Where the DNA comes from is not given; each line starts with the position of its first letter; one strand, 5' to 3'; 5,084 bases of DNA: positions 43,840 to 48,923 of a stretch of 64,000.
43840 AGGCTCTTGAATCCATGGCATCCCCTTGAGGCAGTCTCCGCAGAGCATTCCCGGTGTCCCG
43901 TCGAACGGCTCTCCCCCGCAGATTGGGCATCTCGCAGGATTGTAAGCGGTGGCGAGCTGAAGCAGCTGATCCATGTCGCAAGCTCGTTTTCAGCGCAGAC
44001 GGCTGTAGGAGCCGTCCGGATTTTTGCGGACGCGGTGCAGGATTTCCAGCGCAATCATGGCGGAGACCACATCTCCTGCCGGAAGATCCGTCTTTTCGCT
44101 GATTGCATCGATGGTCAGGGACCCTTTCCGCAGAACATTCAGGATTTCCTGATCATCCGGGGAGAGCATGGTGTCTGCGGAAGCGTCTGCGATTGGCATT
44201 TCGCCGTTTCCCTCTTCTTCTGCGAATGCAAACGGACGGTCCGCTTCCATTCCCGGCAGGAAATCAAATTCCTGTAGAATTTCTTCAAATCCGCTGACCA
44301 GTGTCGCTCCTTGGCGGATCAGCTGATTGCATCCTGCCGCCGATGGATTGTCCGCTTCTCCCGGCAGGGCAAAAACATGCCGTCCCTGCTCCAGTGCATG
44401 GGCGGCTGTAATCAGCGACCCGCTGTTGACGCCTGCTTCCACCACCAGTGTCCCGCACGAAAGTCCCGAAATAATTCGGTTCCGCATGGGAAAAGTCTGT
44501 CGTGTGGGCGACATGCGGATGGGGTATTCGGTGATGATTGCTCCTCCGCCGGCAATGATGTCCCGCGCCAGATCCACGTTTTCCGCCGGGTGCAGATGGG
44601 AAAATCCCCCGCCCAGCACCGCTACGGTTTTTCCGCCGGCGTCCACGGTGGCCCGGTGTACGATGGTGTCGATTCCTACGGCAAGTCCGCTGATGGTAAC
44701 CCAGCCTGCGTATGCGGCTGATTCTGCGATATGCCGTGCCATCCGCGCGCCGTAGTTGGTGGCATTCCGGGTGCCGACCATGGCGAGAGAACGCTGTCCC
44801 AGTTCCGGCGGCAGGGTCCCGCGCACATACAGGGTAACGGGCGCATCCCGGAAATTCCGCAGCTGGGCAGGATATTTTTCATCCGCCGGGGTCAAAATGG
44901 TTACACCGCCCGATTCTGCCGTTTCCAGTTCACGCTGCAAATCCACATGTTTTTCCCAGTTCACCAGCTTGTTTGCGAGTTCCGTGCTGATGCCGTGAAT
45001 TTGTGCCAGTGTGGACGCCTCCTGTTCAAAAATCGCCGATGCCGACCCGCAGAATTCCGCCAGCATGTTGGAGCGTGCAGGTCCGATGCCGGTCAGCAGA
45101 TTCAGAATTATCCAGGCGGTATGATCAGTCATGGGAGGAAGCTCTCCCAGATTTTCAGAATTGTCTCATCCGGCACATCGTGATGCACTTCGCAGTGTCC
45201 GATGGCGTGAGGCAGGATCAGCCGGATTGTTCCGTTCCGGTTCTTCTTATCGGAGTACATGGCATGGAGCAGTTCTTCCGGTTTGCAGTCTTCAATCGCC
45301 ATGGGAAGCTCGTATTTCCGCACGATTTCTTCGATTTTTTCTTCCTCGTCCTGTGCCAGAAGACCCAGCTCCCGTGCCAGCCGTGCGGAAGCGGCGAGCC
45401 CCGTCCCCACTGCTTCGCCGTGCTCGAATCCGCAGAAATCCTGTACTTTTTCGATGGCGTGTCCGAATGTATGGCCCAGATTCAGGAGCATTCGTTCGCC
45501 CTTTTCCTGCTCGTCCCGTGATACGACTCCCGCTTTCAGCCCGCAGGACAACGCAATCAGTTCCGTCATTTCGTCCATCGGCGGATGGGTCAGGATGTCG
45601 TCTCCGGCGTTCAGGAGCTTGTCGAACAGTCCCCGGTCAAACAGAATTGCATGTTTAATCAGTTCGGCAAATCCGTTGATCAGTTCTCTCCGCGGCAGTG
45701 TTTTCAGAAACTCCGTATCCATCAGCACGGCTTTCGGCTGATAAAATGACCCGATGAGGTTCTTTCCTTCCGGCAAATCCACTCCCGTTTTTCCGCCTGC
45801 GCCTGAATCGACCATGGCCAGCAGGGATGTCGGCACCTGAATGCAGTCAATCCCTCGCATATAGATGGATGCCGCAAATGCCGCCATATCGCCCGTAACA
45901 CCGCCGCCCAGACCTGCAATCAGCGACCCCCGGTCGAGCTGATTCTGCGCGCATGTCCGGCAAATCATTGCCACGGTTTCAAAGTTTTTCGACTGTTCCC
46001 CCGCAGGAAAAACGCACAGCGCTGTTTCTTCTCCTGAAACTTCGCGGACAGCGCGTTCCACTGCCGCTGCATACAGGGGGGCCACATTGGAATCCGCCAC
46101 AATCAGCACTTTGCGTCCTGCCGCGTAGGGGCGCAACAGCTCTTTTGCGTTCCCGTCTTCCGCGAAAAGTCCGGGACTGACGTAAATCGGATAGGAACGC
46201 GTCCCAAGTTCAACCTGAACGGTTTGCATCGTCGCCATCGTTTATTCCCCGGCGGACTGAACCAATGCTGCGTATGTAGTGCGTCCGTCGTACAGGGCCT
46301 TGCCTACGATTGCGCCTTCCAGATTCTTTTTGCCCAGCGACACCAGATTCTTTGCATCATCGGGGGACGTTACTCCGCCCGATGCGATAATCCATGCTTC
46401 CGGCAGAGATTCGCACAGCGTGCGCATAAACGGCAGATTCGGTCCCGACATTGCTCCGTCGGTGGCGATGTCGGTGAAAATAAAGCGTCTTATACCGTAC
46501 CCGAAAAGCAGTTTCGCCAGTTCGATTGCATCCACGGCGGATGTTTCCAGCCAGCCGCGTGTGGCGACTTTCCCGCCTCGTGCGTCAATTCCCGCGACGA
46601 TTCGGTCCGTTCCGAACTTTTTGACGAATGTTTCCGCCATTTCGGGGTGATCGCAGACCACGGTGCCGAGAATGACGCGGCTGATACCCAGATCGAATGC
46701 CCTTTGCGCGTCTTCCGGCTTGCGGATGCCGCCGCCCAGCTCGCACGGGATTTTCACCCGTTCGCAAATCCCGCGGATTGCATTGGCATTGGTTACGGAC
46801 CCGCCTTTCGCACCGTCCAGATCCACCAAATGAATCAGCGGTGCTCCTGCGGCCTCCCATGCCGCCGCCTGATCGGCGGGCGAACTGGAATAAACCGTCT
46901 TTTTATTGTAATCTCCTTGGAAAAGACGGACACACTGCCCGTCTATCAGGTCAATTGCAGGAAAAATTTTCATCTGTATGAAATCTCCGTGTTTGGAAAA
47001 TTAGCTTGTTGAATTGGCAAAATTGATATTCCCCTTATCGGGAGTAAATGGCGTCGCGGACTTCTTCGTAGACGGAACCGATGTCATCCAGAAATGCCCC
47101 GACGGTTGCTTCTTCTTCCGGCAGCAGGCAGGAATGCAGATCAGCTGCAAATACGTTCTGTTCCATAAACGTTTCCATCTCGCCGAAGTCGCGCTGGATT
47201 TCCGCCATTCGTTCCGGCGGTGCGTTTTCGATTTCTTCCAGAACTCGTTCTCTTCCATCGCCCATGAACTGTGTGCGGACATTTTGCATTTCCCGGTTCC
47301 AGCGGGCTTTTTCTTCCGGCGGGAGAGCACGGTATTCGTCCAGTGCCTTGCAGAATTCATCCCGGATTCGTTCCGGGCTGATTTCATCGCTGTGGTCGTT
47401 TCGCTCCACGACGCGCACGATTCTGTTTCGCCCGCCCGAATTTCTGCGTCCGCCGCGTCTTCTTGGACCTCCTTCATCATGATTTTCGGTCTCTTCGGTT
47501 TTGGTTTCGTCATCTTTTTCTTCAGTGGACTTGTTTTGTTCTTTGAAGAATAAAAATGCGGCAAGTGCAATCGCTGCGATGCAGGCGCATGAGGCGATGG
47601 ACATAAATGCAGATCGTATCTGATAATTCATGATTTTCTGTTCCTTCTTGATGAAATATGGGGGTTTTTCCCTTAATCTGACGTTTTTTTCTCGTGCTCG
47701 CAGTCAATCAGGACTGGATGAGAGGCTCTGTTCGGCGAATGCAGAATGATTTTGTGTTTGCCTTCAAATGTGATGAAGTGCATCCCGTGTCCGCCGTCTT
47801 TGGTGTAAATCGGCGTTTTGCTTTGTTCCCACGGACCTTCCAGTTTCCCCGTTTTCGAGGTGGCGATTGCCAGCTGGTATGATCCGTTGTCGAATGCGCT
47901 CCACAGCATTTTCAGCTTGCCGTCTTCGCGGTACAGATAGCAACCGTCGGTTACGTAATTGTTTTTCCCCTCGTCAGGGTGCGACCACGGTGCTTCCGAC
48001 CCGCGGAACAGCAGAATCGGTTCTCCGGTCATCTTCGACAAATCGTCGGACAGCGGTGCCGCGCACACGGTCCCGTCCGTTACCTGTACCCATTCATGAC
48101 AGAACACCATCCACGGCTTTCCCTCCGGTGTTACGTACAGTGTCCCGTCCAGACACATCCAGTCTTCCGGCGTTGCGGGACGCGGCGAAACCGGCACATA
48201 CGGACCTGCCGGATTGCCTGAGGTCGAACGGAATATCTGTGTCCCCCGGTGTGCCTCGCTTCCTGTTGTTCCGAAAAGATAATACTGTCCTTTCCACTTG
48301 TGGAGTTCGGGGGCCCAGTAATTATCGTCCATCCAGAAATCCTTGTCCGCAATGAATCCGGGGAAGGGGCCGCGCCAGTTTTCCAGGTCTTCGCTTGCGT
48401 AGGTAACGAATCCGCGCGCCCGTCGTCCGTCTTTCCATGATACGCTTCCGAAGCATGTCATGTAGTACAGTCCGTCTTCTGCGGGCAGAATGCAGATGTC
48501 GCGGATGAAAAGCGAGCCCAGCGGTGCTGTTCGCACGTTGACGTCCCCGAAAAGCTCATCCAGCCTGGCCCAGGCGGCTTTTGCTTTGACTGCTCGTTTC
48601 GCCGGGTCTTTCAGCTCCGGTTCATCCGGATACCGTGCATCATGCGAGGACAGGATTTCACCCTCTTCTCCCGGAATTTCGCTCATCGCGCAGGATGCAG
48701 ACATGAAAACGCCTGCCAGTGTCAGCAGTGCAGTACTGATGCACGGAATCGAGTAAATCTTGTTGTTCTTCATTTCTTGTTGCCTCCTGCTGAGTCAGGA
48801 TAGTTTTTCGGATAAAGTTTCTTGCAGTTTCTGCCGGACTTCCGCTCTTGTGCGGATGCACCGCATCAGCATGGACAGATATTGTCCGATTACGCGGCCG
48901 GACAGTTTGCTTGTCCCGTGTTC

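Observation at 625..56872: Family of 33-46 bp palindromic intergenic repeats, at least 11 copies in 64 kb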

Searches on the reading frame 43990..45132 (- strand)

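Call 68: search_protein_families(library=pfam, proteins=[window:43990-45132:-], max_evalue=0.00001)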
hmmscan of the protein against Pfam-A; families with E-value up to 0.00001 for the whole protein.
window:43990-45132:- (380 aa): 2 families
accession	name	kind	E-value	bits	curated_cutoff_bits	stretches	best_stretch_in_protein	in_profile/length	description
PF02481.21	DNA_processg_A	-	5.9e-73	245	29.6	1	74-279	4-210/212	DNA recombination-mediator protein A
PF17782.7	DprA_WH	-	4.1e-08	33.6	22.9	1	319-374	6-61/61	DprA winged helix domain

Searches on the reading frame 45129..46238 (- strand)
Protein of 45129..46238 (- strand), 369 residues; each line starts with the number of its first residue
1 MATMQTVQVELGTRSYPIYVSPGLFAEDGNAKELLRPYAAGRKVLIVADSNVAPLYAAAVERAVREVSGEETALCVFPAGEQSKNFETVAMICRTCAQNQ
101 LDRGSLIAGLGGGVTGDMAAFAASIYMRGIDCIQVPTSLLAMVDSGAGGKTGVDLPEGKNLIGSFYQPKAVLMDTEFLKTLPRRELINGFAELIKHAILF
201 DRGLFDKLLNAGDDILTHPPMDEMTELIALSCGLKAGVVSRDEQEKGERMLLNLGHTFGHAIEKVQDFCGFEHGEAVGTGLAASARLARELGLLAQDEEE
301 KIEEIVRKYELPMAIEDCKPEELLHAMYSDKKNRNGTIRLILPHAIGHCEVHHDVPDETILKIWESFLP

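Call 68: search_protein_families(library=pfam, proteins=[window:45129-46238:-], max_evalue=0.00001)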
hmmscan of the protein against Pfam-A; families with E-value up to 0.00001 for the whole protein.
window:45129-46238:- (369 aa): 3 families
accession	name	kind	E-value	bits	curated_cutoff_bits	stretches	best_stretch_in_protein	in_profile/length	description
PF01761.26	DHQ_synthase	-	6.6e-46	155.1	24.2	1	75-187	2-114/115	3-dehydroquinate synthase N-terminal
PF24621.2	DHQS_C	-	5.7e-42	143.5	27.6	1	189-333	1-144/144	3-dehydroquinate synthase C-terminal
PF13685.12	Fe-ADH_2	-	4.3e-06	27.3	28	1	31-182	10-149/149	Iron-containing alcohol dehydrogenase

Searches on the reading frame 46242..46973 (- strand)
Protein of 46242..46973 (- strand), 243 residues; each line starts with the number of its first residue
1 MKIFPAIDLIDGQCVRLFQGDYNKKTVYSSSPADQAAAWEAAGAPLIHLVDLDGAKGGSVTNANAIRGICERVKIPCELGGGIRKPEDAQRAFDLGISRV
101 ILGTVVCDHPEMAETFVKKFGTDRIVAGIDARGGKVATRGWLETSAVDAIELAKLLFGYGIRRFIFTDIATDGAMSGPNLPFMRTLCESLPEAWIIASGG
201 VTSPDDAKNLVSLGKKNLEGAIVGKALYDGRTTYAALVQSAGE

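Call 68: search_protein_families(library=pfam, proteins=[window:46242-46973:-], max_evalue=0.00001)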
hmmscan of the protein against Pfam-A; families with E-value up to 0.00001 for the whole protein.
window:46242-46973:- (243 aa): 2 families
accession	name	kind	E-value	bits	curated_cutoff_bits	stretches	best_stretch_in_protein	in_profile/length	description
PF00977.27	His_biosynth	-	3.4e-75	252.8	23.6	1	2-232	1-227/228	Histidine biosynthesis protein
PF05690.20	ThiG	-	3.2e-06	27.1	23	0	59-118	160-222/247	Thiazole biosynthesis protein ThiG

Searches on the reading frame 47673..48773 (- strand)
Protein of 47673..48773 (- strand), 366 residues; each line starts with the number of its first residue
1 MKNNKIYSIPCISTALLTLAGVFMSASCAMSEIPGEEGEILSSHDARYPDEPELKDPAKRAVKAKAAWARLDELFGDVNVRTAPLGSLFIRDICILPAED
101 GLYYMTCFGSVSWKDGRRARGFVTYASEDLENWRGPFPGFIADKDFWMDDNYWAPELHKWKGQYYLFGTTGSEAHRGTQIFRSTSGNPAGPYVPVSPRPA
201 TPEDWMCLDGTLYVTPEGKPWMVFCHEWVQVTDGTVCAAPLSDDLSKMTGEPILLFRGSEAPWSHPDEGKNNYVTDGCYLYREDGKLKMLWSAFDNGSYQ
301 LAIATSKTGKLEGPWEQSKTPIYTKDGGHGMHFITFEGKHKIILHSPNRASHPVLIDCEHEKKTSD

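Call 68: search_protein_families(library=pfam, proteins=[window:47673-48773:-], max_evalue=0.00001)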
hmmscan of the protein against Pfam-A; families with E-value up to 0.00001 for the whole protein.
window:47673-48773:- (366 aa): 1 family
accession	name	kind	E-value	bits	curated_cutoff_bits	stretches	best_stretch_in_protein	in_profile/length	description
PF04616.20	Glyco_hydro_43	-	5.3e-33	115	32.2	1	83-339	3-254/288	Glycosyl hydrolases family 43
